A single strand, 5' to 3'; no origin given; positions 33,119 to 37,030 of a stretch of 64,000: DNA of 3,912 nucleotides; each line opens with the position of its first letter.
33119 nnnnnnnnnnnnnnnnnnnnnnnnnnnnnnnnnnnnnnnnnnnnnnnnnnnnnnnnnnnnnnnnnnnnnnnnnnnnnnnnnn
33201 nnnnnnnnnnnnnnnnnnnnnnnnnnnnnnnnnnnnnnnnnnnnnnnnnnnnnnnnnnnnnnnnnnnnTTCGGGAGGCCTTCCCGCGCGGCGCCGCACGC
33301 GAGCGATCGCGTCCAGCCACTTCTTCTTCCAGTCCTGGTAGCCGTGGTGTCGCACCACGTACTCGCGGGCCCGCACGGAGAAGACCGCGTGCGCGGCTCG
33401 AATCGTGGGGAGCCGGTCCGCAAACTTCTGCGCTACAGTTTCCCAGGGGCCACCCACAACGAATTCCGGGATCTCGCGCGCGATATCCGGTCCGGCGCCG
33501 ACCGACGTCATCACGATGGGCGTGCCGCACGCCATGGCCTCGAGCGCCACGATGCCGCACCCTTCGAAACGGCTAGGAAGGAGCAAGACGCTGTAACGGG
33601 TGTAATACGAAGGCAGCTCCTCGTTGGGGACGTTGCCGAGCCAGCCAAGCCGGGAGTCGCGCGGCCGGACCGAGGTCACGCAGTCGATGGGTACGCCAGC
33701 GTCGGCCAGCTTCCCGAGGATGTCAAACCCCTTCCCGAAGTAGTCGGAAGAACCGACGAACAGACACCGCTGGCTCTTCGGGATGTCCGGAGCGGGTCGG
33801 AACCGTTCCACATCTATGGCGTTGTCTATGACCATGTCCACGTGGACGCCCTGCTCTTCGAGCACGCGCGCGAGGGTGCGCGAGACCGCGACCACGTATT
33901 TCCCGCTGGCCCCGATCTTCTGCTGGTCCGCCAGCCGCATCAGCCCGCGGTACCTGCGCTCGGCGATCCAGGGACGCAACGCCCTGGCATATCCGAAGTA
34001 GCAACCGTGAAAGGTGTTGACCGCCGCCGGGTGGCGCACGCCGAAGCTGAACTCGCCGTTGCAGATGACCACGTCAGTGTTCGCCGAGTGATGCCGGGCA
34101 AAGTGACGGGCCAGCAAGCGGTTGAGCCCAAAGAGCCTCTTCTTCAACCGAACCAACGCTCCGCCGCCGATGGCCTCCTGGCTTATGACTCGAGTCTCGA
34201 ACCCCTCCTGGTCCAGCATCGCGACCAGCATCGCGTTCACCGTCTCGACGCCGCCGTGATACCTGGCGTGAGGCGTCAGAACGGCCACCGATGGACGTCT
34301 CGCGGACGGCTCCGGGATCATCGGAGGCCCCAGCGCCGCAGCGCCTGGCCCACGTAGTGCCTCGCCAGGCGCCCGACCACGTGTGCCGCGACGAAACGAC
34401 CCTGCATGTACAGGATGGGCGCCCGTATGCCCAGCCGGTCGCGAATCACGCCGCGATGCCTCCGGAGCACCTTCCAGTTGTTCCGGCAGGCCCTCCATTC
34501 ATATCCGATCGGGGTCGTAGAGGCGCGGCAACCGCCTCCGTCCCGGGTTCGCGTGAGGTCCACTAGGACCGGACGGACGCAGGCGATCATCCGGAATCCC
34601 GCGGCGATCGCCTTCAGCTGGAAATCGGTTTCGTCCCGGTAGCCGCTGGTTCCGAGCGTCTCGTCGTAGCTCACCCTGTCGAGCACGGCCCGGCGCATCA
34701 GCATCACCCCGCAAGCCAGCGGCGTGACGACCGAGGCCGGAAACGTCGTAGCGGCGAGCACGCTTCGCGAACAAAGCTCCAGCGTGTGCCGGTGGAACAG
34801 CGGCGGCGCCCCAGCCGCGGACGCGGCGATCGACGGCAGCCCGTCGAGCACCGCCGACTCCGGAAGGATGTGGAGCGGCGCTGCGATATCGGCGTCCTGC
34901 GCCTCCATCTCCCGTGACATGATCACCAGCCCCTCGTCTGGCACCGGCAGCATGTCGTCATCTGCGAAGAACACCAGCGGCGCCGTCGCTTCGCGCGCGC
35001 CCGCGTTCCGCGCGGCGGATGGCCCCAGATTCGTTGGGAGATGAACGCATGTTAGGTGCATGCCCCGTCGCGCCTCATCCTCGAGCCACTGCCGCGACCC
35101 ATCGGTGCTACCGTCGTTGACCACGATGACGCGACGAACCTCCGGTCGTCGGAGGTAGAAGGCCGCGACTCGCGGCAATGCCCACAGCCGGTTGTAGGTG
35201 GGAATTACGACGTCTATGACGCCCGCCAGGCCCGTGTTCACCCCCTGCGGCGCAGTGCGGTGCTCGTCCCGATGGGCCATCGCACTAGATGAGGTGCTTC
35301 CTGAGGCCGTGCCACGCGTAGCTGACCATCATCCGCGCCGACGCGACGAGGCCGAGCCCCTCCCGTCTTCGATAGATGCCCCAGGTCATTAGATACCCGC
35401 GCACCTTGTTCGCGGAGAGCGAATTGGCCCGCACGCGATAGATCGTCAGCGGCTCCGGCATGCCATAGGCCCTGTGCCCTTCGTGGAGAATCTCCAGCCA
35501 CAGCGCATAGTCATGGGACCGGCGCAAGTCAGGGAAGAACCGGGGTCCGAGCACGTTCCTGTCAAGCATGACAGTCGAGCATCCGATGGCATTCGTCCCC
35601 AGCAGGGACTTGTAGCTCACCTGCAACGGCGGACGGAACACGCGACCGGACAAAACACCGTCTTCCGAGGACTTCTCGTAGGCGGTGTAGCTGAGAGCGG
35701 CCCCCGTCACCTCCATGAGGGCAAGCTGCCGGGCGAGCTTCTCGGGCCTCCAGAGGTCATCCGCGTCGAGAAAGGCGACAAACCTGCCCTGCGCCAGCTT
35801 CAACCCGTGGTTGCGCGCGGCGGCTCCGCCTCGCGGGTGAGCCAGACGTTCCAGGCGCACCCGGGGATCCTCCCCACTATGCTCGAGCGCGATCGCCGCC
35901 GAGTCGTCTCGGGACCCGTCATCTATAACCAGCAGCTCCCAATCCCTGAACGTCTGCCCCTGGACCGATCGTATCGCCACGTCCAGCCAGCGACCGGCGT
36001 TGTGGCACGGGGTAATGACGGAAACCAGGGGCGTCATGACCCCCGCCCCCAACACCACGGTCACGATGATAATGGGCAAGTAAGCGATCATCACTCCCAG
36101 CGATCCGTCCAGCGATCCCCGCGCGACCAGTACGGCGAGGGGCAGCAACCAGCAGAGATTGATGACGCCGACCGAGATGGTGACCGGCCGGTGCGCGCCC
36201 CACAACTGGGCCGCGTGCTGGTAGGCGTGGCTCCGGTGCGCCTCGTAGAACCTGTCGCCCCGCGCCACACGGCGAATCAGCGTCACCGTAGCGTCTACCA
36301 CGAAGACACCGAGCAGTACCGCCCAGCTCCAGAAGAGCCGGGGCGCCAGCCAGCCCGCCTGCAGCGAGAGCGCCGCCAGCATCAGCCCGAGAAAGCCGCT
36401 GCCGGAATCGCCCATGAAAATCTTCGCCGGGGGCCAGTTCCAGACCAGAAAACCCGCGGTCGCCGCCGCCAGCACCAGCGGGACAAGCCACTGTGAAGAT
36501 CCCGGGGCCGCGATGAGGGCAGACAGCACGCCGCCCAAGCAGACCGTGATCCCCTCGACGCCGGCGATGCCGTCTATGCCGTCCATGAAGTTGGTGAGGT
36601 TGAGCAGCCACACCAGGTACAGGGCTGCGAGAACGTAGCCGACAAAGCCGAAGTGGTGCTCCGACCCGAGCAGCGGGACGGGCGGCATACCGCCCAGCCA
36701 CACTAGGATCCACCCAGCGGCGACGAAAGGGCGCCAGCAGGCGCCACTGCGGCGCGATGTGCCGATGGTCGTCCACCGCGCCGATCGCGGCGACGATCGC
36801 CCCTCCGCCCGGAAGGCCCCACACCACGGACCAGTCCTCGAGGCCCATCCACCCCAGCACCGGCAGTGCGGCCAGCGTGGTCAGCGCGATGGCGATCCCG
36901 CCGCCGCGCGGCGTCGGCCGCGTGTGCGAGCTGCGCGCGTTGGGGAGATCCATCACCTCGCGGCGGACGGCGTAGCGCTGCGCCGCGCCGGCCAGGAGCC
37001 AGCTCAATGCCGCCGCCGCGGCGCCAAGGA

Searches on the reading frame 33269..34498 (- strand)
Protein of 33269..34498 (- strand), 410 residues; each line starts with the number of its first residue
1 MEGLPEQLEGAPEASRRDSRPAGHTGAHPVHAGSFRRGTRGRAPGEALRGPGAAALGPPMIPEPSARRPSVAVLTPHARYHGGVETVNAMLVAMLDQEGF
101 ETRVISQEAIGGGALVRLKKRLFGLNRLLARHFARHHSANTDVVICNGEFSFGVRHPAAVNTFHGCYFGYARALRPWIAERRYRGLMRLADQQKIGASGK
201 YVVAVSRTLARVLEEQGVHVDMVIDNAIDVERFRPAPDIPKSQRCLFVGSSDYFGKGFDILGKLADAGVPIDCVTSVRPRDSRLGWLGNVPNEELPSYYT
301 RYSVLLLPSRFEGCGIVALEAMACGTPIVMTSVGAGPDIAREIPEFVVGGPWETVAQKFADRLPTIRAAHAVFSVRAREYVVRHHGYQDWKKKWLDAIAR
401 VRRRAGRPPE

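Call 21: search_protein_families(library=pfam, proteins=[window:33269-34498:-], max_evalue=0.001)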
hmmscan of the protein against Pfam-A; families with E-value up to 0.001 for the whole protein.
window:33269-34498:- (410 aa): 4 families
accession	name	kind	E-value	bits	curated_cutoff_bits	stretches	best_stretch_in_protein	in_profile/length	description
PF13692.12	Glyco_trans_1_4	-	2.1e-15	57.6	27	1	283-348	60-124/142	Glycosyl transferases group 1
PF00534.26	Glycos_transf_1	-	6.5e-15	55.5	26.4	1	285-342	76-133/172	Glycosyl transferases group 1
PF13439.12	Glyco_transf_4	-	3.2e-10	40.8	28.5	1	82-232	2-170/170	Glycosyltransferase Family 4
PF20706.3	GT4-conflict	-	7e-10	38.9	26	1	293-342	273-323/385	Family 4 Glycosyltransferase in conflict systems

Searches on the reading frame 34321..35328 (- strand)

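Call 21: search_protein_families(library=pfam, proteins=[window:34321-35328:-], max_evalue=0.001)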
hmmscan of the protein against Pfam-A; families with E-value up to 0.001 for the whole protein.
window:34321-35328:- (336 aa): 3 families
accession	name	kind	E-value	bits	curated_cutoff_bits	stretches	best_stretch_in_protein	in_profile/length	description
PF00535.33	Glycos_transf_2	-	1.3e-21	77.7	23.3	1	40-151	2-113/168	Glycosyl transferase family 2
PF13641.12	Glyco_tranf_2_3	-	3.4e-08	34.2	27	1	38-259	3-213/230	Glycosyltransferase like family 2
PF10111.15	Glyco_tranf_2_2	-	4.5e-06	26.8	27.3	1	57-136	25-102/276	Glycosyltransferase like family 2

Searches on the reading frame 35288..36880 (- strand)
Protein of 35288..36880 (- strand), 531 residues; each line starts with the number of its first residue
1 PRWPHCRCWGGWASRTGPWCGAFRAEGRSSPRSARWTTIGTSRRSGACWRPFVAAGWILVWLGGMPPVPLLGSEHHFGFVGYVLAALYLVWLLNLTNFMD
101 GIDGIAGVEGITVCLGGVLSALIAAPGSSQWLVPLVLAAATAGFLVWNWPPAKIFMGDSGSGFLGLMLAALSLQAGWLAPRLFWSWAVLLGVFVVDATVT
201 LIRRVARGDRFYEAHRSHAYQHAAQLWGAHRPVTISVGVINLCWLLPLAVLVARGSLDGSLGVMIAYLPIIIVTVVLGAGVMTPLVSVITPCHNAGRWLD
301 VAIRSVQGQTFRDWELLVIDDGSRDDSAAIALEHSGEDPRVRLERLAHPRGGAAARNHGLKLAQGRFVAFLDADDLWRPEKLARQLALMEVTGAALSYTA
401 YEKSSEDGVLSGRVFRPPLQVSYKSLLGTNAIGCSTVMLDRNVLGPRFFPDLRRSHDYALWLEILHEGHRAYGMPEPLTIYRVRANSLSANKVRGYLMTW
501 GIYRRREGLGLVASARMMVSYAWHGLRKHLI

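Call 93: search_protein_families(library=pfam, proteins=[window:35288-36880:-], max_evalue=0.01)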
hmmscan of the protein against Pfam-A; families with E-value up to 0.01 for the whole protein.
window:35288-36880:- (531 aa): 4 families
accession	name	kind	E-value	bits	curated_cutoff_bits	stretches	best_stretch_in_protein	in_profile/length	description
PF00535.33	Glycos_transf_2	-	6.5e-33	114.5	23.3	1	287-414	1-128/168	Glycosyl transferase family 2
PF00953.26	Glycos_transf_4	-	6.2e-28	98.2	27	1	53-174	34-158/160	Glycosyl transferase family 4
PF10111.15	Glyco_tranf_2_2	-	1.3e-08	35.1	27.3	1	298-391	14-108/276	Glycosyltransferase like family 2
PF13641.12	Glyco_tranf_2_3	-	9.3e-07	29.5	27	1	286-389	3-111/230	Glycosyltransferase like family 2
